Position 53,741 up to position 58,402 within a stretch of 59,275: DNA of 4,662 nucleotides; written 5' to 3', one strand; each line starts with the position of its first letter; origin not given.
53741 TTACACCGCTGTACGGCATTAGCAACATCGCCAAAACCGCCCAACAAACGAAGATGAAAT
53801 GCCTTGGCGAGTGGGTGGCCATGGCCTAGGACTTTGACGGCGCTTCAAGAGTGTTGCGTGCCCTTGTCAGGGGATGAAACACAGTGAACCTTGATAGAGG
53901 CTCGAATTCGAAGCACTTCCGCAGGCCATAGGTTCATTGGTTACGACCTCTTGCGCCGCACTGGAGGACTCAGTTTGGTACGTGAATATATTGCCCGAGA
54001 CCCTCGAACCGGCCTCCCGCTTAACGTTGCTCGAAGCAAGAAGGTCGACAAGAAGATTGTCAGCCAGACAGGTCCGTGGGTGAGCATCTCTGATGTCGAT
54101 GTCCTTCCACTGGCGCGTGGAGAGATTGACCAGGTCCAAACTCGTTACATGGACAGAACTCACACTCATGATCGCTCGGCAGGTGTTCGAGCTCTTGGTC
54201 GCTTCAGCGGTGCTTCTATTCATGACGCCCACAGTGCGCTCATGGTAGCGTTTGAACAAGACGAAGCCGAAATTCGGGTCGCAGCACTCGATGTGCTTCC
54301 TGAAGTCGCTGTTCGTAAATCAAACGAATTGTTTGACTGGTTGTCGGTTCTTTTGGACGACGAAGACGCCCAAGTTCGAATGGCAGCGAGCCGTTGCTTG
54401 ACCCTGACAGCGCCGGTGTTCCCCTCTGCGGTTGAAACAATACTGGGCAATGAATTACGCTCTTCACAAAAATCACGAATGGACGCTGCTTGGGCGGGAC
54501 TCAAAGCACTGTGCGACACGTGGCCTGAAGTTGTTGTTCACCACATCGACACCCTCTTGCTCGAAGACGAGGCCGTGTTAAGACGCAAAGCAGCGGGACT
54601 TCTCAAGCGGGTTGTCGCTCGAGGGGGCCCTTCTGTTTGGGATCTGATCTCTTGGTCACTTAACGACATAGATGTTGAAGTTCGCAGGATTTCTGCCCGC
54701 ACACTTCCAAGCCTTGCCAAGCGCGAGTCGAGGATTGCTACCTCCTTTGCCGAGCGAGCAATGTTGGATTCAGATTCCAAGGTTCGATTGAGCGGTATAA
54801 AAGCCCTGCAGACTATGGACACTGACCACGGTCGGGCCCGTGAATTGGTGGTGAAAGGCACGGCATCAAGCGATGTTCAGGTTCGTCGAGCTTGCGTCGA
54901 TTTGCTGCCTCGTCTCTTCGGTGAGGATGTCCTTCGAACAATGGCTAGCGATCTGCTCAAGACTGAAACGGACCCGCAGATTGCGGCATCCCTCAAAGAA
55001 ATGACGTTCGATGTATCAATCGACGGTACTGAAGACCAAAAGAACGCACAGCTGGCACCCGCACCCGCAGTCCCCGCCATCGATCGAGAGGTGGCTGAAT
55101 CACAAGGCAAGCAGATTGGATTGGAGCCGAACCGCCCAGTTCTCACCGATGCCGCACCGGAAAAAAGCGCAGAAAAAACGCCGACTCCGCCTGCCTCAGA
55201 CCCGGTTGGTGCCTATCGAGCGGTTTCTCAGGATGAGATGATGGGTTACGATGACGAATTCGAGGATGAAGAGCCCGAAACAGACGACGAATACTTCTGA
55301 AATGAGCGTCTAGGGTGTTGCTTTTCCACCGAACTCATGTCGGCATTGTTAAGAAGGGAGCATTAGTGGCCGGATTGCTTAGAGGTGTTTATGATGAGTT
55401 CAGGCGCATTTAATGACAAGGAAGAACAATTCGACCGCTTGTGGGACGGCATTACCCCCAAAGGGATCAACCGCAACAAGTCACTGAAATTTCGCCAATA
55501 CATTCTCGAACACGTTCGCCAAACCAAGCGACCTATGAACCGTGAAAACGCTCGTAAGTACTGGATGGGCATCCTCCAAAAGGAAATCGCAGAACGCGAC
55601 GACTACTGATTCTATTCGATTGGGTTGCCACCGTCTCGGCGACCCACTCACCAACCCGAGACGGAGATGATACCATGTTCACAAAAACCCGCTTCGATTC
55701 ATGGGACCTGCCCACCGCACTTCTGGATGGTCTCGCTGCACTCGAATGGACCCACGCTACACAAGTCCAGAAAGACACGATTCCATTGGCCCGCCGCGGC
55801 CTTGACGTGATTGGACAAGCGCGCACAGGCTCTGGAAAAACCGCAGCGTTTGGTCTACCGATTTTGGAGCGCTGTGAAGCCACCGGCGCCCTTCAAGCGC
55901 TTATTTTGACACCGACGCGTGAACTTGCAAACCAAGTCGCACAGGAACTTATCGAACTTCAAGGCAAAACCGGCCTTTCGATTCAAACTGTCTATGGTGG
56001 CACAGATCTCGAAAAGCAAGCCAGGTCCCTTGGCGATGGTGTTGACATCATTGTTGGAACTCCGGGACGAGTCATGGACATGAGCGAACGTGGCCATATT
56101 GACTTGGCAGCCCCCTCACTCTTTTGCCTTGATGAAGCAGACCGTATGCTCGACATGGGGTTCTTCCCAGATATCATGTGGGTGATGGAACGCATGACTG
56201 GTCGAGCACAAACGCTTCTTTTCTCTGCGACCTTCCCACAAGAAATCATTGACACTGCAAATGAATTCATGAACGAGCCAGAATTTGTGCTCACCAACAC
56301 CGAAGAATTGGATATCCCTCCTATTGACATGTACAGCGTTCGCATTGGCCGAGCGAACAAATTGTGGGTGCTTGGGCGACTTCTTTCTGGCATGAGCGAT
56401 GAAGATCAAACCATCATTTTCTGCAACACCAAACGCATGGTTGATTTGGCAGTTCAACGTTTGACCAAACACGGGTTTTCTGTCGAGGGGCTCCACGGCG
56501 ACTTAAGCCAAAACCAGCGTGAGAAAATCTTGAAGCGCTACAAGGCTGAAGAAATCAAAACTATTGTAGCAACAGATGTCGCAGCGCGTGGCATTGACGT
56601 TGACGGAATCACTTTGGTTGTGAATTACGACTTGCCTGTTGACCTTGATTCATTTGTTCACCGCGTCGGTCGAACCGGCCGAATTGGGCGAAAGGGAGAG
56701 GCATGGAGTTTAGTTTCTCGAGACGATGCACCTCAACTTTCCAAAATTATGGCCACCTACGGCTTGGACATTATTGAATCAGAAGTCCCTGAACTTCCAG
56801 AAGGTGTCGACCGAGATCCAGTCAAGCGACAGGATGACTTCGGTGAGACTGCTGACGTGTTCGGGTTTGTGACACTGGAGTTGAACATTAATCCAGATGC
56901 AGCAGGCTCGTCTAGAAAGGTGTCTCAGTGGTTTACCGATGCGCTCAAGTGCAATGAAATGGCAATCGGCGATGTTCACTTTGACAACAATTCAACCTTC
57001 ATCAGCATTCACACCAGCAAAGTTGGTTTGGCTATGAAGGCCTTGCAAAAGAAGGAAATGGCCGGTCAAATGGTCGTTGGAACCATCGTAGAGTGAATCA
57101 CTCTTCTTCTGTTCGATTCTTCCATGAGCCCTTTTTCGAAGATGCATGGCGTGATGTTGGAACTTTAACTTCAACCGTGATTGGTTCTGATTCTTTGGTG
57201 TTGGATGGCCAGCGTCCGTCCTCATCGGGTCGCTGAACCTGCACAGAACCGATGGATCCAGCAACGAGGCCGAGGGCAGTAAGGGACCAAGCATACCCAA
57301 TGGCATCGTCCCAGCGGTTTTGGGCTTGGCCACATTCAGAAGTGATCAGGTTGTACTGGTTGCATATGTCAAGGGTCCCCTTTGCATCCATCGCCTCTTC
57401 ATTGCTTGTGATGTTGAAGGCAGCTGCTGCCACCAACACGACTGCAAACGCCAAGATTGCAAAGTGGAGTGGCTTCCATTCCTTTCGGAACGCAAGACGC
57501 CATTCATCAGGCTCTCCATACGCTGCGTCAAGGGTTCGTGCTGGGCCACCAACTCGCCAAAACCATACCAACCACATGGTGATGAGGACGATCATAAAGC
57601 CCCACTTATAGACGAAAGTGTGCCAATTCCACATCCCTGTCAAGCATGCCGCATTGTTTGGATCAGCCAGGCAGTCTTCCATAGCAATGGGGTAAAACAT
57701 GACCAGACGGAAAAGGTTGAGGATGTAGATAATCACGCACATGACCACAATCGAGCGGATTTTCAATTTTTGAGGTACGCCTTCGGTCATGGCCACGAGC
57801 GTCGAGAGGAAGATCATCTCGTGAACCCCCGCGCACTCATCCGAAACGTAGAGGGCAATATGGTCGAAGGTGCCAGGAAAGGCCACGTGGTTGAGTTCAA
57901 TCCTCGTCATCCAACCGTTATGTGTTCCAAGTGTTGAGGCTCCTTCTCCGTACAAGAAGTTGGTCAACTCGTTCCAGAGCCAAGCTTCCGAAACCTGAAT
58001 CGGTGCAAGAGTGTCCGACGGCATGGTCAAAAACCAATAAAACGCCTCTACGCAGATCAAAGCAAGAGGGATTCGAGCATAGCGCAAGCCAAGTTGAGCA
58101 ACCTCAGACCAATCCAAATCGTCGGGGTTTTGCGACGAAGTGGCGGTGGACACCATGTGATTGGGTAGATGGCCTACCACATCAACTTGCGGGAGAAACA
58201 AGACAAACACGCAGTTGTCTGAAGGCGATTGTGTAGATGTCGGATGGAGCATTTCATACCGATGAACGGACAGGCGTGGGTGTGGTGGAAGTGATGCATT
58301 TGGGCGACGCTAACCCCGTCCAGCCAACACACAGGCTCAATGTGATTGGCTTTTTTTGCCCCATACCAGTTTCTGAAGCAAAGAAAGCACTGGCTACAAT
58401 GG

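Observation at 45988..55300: Module 2: mirror-image copy (exporter, DUF2240-like gene, Kelch/CARDB giant) flanked by a HEAT-repeat protein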

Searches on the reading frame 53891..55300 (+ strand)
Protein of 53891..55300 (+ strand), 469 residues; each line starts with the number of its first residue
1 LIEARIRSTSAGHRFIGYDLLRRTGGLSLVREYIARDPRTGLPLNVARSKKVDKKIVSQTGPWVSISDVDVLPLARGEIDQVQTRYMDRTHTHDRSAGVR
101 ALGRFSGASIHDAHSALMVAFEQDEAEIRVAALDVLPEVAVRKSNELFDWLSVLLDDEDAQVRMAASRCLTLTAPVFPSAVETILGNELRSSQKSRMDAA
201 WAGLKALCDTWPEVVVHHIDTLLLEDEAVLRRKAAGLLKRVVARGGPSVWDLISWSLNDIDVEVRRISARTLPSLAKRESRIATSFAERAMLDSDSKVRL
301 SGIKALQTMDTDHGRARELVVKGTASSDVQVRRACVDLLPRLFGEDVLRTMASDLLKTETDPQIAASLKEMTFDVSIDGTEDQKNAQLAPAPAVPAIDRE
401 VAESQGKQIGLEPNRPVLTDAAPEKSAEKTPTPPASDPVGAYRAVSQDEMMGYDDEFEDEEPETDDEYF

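Call 6: search_protein_families(library=pfam, proteins=[window:53891-55300:+], max_evalue=0.1)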
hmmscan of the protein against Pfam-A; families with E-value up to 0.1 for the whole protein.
window:53891-55300:+ (469 aa): 5 families
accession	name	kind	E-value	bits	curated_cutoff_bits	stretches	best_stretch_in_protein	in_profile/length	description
PF13646.12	HEAT_2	-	9.6e-08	32.7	27.7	2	120-171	7-56/88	HEAT repeats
PF02985.28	HEAT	-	1.2e-06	28.7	23.5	1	153-171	7-25/31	HEAT repeat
PF21581.3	SCD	-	0.0002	22.1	27.5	0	253-283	35-65/75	Stromalin conservative domain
PF20168.4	PDS5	-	0.0065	14.8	27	1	216-344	244-389/1053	Sister chromatid cohesion protein PDS5 protein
PF25786.1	HEAT_GCN1_C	-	0.0076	16.7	27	0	95-170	44-132/151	GCN1-like, C-terminal HEAT repeats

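Call 7: search_protein_families(library=ncbifam, proteins=[window:53891-55300:+], max_evalue=0.1)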
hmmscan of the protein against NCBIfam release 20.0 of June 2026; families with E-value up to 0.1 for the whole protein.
window:53891-55300:+ (469 aa): 1 family
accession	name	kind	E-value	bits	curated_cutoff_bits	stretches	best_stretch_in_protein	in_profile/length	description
NF010374.0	PRK13800.1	equivalog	8.5e-09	34.2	1196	1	126-350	604-811/898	fumarate reductase/succinate dehydrogenase flavoprotein subunit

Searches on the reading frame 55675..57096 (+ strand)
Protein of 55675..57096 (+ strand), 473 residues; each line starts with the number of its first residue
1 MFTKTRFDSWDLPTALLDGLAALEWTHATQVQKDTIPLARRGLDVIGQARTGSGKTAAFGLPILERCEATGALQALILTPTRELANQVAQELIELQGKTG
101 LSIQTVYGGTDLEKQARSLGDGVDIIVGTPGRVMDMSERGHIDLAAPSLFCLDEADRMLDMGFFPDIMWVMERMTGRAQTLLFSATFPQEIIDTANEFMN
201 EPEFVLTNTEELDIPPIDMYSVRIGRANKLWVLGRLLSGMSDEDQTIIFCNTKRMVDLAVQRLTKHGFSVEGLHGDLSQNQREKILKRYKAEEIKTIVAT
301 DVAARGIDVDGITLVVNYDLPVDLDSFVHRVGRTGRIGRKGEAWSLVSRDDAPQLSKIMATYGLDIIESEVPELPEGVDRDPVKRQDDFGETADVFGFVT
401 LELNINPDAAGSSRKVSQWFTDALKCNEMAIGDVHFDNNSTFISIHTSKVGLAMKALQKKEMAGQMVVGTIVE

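Call 64: search_protein_families(library=ncbifam, proteins=[window:55675-57096:+], max_evalue=0.001)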
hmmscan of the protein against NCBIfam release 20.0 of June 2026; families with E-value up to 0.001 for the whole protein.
window:55675-57096:+ (473 aa): 42 families (the best 25 are shown)
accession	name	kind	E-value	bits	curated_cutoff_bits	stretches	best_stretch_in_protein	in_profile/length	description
NF053631.1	RNA_helic_CshA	equivalog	1.3e-121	406.5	646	1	8-377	2-371/434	degradosome RNA helicase CshA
NF008744.0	PRK11776.1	equivalog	9.3e-113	377.2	524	1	4-467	3-454/460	ATP-dependent RNA helicase DbpA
NF008394.0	PRK11192.1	equivalog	5.1e-90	302.4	507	1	4-359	2-363/441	ATP-dependent RNA helicase SrmB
NF053636.1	DDHlcsCsdAPsy1082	equivalog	9.4e-88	294.9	890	1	7-359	5-359/512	DEAD/DEAH box helicase CsdA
NF053711.1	RNA_heli_RhlE1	exception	3.6e-86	289.6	750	1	7-360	3-361/434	RNA helicase RhlE1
NF003390.0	PRK04537.1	equivalog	3.3e-85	287.3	732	1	3-361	7-375/572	ATP-dependent RNA helicase RhlB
NF053710.1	RNA_heli_RhlE2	exception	5.8e-84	282.7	925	1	7-356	3-362/635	RNA helicase RhlE2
NF008642.0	PRK11634.1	equivalog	6.7e-84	282.4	989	1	4-373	5-375/628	DEAD/DEAH family ATP-dependent RNA helicase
NF002340.1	PRK01297.1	equivalog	6.5e-79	265.4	564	1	5-363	1-369/372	ATP-dependent RNA helicase RhlB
NF003419.0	PRK04837.1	equivalog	1.7e-78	264.2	588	1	2-360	6-373/424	ATP-dependent RNA helicase RhlB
NF007882.0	PRK10590.1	equivalog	6.1e-75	252.9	743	1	7-359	3-361/456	ATP-dependent RNA helicase RhlE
TIGR04121.1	DEXH_lig_assoc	equivalog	7.6e-20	70.2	850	2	233-335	238-344/804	ligase-associated DNA damage response DEXH box helicase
TIGR01389.1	recQ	equivalog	3.9e-19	68.5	640.2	1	35-357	21-338/591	DNA helicase RecQ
TIGR00614.1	recQ_fam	subfamily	8.5e-19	67.7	219.8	1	228-359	211-342/470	RecQ family ATP-dependent DNA helicase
NF010337.0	PRK13766.1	equivalog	2.7e-18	65.5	610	2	241-350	364-480/781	Hef nuclease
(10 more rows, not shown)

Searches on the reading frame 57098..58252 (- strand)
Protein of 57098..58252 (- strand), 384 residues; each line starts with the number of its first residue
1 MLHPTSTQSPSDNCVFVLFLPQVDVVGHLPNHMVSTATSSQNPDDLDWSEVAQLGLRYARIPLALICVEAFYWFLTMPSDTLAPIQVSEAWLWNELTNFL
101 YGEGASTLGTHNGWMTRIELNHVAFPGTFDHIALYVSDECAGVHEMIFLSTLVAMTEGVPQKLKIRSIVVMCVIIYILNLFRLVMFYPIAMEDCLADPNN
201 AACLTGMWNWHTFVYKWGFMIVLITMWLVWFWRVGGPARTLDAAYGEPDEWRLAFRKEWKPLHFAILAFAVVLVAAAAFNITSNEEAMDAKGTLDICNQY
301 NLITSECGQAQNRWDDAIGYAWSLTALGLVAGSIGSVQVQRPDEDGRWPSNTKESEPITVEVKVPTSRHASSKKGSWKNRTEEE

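Call 43: search_protein_families(library=pfam, proteins=[window:57098-58252:-], max_evalue=0.01)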
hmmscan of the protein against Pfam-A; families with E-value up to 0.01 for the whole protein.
window:57098-58252:- (384 aa): 0 families

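Call 64: search_protein_families(library=ncbifam, proteins=[window:57098-58156:-], max_evalue=0.001)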
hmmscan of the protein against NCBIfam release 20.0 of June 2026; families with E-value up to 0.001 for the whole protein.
window:57098-58156:- (352 aa): 3 families
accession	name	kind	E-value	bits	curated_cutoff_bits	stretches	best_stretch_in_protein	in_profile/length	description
TIGR04178.1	exo_archaeo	signature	2.9e-08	33.9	23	1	103-200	2-95/97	exosortase/archaeosortase family protein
TIGR03110.1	exosort_Gpos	exception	7.6e-05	22.7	102.75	1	71-155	56-141/187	exosortase family protein XrtG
TIGR04125.1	exosort_PGF_TRM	exception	0.00063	19.3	75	1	89-153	135-194/271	archaeosortase A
